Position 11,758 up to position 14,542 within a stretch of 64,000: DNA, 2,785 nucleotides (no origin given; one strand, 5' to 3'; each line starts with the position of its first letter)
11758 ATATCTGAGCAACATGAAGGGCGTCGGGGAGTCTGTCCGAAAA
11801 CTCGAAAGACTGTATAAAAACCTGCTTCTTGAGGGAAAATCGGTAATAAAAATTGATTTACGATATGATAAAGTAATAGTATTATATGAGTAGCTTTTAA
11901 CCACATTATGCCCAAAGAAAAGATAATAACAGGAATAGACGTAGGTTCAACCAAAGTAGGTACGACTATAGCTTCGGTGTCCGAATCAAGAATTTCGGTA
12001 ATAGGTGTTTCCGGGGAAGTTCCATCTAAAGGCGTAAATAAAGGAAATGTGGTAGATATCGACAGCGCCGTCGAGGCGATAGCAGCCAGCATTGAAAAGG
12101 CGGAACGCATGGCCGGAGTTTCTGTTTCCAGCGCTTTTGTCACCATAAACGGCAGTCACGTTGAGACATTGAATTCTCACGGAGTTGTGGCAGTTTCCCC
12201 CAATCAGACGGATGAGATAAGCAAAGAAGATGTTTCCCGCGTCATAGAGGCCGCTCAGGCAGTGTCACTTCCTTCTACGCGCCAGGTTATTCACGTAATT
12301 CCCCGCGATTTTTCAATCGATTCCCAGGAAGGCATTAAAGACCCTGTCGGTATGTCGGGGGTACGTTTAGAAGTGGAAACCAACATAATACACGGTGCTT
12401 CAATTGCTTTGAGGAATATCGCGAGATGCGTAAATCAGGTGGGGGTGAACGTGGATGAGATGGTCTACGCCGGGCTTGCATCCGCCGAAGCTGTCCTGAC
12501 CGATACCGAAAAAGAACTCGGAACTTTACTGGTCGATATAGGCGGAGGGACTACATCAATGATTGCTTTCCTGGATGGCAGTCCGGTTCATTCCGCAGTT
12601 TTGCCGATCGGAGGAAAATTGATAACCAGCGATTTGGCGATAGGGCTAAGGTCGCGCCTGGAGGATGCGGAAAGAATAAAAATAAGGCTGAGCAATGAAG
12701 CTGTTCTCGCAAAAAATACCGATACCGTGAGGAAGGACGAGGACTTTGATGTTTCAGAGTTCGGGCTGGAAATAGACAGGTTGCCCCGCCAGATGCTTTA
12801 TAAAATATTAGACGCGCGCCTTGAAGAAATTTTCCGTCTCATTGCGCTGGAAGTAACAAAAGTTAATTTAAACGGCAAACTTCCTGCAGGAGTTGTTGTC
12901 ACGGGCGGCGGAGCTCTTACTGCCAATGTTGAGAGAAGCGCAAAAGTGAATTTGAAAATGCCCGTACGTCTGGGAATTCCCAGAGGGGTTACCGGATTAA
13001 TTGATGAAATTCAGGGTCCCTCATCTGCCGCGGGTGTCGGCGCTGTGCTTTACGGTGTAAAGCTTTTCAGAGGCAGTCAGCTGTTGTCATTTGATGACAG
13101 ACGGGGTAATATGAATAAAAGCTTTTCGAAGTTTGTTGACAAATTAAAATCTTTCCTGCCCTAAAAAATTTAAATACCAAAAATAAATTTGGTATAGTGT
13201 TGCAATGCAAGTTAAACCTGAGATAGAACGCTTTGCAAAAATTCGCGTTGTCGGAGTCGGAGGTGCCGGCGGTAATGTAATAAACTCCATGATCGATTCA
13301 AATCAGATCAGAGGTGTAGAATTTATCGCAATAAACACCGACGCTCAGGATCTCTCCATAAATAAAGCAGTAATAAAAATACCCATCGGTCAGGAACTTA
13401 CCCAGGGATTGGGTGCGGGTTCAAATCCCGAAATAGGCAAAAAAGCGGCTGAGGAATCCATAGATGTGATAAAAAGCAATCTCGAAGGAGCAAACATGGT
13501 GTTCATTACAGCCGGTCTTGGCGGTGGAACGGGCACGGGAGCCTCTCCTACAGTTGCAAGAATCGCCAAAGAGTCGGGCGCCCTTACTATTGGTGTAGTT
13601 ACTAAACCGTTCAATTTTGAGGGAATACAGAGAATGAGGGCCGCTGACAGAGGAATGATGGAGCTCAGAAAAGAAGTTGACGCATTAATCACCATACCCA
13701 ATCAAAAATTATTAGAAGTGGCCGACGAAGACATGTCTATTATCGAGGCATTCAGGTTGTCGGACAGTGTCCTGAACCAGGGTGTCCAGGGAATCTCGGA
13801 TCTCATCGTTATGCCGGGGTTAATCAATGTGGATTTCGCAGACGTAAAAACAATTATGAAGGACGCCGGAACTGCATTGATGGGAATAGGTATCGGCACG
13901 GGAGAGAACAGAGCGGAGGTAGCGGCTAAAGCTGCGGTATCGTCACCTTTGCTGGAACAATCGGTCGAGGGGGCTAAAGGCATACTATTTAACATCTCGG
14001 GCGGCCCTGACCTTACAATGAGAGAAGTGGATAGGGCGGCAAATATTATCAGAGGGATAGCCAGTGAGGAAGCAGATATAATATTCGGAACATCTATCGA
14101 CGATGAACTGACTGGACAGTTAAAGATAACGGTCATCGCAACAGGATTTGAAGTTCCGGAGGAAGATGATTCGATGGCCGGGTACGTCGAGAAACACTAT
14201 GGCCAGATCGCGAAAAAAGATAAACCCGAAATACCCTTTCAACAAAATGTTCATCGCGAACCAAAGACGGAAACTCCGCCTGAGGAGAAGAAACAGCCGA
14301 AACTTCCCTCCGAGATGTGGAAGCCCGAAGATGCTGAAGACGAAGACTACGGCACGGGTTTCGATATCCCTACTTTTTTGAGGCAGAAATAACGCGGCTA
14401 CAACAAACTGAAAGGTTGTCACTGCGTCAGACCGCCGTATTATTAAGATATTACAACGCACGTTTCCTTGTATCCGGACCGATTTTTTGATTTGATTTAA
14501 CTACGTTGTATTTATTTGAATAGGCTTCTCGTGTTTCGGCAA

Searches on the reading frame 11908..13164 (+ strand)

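Call 71: search_protein_families(library=pfam, proteins=[window:11908-13164:+], max_evalue=0.00001)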
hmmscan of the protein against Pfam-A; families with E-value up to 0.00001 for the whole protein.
window:11908-13164:+ (418 aa): 4 families
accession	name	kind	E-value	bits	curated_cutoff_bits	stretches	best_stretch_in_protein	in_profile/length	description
PF14450.12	FtsA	-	6.1e-32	111.1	31.8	2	208-378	2-127/127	Cell division protein FtsA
PF02491.25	SHS2_FTSA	-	1.6e-29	102.5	25.4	1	82-161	1-78/79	SHS2 domain inserted in FTSA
PF06723.19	MreB_Mbl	-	2e-08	33.9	27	1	169-355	110-303/327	MreB/Mbl protein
PF06277.17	EutA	-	2.2e-06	27.3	27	1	186-286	126-217/475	Ethanolamine utilisation protein EutA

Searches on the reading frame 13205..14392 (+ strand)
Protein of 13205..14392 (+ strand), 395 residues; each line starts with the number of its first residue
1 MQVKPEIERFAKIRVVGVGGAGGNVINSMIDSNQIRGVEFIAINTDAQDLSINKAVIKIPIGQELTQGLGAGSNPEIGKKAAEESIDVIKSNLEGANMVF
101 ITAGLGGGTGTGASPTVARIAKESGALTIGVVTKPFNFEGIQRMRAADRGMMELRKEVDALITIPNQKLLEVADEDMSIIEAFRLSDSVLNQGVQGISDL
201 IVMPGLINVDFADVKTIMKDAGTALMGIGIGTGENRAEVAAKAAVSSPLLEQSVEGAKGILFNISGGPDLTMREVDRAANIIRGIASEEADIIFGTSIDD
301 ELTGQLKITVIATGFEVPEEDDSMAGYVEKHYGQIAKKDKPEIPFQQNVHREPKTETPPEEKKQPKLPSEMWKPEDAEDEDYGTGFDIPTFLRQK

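Call 71: search_protein_families(library=pfam, proteins=[window:13205-14392:+], max_evalue=0.00001)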
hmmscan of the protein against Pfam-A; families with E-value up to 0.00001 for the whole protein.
window:13205-14392:+ (395 aa): 2 families
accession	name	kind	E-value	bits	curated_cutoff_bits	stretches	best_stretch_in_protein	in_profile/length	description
PF00091.31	Tubulin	-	3.3e-49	168.2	33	1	12-173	1-189/190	Tubulin/FtsZ family, GTPase domain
PF12327.13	FtsZ_C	-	2.8e-33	114.5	27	1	222-316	1-95/95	FtsZ family, C-terminal domain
